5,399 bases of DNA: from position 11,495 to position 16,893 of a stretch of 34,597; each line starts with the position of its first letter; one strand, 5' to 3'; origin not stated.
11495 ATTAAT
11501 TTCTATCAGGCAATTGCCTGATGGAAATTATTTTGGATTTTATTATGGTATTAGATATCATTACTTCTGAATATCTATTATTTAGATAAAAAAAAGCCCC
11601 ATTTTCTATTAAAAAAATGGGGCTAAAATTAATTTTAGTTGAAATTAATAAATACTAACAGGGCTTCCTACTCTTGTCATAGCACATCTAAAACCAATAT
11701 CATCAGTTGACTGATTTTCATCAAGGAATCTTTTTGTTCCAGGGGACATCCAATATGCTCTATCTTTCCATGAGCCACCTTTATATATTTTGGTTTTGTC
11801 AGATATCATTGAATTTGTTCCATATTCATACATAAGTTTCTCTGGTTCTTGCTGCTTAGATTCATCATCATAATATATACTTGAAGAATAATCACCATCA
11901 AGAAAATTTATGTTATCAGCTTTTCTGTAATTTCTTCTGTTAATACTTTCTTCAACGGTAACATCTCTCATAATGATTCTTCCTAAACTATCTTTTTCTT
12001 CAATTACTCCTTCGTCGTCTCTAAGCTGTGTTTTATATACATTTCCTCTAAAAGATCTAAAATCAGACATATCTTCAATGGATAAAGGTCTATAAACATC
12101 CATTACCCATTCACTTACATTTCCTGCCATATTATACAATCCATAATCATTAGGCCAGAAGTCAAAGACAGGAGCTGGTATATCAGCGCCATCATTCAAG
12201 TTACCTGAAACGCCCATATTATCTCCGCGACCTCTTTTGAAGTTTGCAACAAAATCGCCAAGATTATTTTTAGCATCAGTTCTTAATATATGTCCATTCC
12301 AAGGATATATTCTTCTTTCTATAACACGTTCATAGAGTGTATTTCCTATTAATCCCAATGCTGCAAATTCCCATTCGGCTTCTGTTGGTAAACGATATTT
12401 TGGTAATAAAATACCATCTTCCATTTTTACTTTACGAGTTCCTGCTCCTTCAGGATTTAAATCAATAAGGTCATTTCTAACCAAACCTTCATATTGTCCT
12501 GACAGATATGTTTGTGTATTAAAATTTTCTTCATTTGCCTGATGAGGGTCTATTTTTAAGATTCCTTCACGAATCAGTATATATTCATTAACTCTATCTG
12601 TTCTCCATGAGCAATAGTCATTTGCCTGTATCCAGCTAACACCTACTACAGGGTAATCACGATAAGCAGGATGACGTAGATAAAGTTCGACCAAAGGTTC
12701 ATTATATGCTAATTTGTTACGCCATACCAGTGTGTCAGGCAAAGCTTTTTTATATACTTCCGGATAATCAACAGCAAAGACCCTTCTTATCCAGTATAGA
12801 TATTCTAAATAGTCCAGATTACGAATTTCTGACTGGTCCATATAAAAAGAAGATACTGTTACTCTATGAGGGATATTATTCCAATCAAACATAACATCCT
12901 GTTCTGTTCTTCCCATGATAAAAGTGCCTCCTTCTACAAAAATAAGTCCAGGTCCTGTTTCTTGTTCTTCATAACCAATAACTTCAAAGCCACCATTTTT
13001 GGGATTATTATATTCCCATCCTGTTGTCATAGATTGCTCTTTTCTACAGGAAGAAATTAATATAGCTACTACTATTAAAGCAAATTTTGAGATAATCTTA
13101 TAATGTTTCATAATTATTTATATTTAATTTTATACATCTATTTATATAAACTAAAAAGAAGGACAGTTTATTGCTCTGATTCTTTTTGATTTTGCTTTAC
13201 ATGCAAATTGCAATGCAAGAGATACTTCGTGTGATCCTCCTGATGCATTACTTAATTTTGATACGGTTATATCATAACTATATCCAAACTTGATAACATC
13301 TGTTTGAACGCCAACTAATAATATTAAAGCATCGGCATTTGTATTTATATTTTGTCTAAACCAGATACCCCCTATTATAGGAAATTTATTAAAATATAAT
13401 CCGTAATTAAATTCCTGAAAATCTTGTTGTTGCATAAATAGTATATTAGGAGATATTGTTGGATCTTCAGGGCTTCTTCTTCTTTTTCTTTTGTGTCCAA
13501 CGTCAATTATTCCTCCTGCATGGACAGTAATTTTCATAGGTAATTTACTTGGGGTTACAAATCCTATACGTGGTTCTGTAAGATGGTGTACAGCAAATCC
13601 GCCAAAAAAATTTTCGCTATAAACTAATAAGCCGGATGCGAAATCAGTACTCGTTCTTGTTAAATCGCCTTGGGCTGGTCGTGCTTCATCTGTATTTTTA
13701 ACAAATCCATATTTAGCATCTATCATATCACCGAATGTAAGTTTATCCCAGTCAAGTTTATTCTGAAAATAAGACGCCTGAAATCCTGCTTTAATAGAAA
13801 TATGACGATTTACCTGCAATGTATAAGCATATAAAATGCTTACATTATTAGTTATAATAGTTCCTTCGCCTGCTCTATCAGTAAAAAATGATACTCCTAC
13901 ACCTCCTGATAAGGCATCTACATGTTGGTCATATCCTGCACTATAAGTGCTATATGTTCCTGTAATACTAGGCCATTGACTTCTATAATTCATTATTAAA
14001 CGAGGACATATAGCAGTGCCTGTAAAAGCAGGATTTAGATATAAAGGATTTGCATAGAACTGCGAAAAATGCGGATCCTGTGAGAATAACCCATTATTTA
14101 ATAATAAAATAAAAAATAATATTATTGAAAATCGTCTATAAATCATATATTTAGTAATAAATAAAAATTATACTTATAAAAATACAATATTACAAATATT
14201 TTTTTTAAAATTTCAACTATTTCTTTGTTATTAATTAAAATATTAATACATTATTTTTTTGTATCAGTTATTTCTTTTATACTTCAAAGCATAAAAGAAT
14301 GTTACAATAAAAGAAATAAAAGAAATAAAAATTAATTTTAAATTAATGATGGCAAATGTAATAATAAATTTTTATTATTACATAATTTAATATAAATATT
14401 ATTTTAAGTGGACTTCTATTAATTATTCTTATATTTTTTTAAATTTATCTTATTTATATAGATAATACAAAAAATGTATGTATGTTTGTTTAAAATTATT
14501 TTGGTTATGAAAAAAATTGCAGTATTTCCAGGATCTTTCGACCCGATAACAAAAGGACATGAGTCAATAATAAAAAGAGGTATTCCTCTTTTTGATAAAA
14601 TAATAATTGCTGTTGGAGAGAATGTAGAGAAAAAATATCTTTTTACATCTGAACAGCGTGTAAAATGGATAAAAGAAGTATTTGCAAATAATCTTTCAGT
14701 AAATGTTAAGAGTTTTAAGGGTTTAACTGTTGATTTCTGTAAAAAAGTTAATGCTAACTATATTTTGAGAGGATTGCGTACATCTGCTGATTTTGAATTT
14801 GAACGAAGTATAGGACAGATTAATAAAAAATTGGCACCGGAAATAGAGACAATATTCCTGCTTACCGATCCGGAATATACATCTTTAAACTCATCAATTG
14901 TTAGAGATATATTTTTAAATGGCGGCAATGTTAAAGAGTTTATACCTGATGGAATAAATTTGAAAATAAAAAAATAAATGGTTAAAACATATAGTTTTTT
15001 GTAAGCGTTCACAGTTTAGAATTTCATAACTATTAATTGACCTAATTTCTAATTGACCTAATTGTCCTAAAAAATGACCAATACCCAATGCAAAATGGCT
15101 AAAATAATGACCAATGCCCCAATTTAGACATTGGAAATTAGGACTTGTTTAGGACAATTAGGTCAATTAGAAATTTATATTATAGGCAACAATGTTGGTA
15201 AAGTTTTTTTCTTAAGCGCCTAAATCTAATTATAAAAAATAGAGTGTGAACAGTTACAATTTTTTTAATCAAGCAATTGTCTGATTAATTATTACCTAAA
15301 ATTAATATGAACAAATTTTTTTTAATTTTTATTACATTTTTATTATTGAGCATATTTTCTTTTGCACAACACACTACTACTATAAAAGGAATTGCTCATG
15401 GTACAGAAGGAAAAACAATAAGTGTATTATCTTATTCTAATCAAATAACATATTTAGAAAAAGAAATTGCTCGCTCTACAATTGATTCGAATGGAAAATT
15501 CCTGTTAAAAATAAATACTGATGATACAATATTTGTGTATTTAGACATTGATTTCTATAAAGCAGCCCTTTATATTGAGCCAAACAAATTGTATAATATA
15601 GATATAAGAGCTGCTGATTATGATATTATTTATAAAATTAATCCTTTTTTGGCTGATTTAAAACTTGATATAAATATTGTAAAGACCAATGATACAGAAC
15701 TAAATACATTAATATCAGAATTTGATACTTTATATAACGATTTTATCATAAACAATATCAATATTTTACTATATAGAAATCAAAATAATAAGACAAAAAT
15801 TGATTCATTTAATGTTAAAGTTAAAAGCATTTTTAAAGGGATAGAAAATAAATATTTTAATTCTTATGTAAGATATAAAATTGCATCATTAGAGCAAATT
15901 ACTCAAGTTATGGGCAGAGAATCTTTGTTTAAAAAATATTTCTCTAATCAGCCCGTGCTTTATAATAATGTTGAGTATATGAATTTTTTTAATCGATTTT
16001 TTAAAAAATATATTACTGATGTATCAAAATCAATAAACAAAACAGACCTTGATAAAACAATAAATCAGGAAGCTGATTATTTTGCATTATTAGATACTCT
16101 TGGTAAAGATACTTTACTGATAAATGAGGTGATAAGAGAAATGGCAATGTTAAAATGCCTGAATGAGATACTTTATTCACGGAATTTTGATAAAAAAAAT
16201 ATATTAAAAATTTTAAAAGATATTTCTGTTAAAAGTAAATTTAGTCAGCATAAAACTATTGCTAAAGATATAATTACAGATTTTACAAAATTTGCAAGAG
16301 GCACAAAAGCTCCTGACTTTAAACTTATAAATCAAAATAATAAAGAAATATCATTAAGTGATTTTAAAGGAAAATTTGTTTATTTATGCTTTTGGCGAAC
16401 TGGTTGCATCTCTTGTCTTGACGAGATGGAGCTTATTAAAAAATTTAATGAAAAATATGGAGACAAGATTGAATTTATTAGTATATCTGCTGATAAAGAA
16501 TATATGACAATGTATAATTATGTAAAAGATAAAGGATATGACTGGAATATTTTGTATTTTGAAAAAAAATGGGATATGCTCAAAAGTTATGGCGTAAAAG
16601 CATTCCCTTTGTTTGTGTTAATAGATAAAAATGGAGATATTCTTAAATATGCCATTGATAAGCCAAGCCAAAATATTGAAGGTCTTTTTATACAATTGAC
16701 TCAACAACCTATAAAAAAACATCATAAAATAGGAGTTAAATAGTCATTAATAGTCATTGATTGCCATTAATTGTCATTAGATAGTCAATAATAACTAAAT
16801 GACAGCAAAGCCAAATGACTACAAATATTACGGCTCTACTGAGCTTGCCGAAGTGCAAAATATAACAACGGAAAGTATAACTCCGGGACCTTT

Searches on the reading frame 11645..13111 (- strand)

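Call 26: search_protein_families(library=ncbifam, proteins=[window:11645-13111:-], max_evalue=0.00001)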
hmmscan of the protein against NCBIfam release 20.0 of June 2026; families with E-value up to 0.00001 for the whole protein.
window:11645-13111:- (488 aa): 6 families
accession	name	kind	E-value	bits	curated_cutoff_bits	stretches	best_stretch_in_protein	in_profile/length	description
TIGR03524.1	GldJ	equivalog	1e-147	493.2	458.2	1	6-483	6-549/559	gliding motility lipoprotein GldJ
TIGR03530.1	GldJ_short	equivalog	1.1e-111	373.5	382.9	3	25-184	33-191/396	gliding motility lipoprotein GldJ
TIGR03525.2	GldK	equivalog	6.8e-70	236.4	350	4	236-353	253-351/408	T9SS ring complex lipoprotein PorK/GldK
NF041186.1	SenA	equivalog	1.3e-11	44.5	420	1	52-173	166-291/382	selenoneine synthase SenA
TIGR03440.2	egtB_TIGR03440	equivalog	1.3e-08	34.3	360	1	54-173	171-294/413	ergothioneine biosynthesis protein EgtB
NF051459.1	pyoverdine_PvdO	equivalog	6.5e-08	32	500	1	306-342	185-221/280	dihydropyoverdine dehydrogenase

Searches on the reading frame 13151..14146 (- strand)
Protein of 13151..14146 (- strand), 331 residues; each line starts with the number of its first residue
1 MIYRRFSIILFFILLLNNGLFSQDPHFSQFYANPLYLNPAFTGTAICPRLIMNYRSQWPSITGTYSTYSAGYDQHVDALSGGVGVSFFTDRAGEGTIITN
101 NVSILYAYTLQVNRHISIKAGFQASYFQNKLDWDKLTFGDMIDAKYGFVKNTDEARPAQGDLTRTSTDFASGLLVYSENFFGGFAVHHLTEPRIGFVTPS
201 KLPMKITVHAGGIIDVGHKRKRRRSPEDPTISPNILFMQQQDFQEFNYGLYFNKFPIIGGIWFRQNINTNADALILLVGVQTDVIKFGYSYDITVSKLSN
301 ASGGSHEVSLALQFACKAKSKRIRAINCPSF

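Call 26: search_protein_families(library=ncbifam, proteins=[window:13151-14146:-], max_evalue=0.00001)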
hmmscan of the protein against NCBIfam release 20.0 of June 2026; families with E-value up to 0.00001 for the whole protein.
window:13151-14146:- (331 aa): 1 family
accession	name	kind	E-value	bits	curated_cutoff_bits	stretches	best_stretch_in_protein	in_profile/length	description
TIGR03519.1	T9SS_PorP_fam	subfamily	2.2e-68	230.9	90.55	1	8-314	5-292/292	PorP/SprF family type IX secretion system membrane protein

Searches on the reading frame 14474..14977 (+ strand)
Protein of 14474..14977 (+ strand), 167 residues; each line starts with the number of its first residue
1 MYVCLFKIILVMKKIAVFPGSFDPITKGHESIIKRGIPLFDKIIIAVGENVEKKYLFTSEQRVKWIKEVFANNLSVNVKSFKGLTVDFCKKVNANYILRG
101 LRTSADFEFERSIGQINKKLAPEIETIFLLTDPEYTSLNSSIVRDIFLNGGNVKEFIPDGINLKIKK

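Call 75: search_protein_families(library=pfam, proteins=[window:14474-14977:+], max_evalue=0.01)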
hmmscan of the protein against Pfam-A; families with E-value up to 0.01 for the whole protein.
window:14474-14977:+ (167 aa): 1 family
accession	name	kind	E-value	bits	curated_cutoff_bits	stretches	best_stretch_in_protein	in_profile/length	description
PF01467.32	CTP_transf_like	-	9.5e-19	68.4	21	1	17-145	1-132/133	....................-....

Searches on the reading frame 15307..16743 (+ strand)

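Call 26: search_protein_families(library=ncbifam, proteins=[window:15307-16743:+], max_evalue=0.00001)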
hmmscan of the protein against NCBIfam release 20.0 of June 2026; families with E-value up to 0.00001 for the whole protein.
window:15307-16743:+ (478 aa): 5 families
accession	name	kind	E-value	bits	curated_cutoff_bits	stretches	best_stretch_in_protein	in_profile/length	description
NF002854.0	PRK03147.1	subfamily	1.8e-22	80.1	170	1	317-450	24-157/176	thiol-disulfide oxidoreductase ResA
NF047696.1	ThlDiSintTplARhiz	equivalog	4.3e-09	36.5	230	1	318-444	60-192/219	thiol:disulfide interchange protein TlpA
NF041202.1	StoA_CxxC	exception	2.4e-07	30.8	210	1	347-450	45-149/163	endospore biogenesis thiol-disulfide oxidoreductase StoA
NF040737.1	peroxi_PrxU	equivalog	2e-06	27.7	270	1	325-400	32-112/233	thioredoxin-dependent peroxiredoxin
NF006960.0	PRK09437.1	equivalog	5.9e-06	26.3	140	0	329-430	4-105/156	thioredoxin-dependent thiol peroxidase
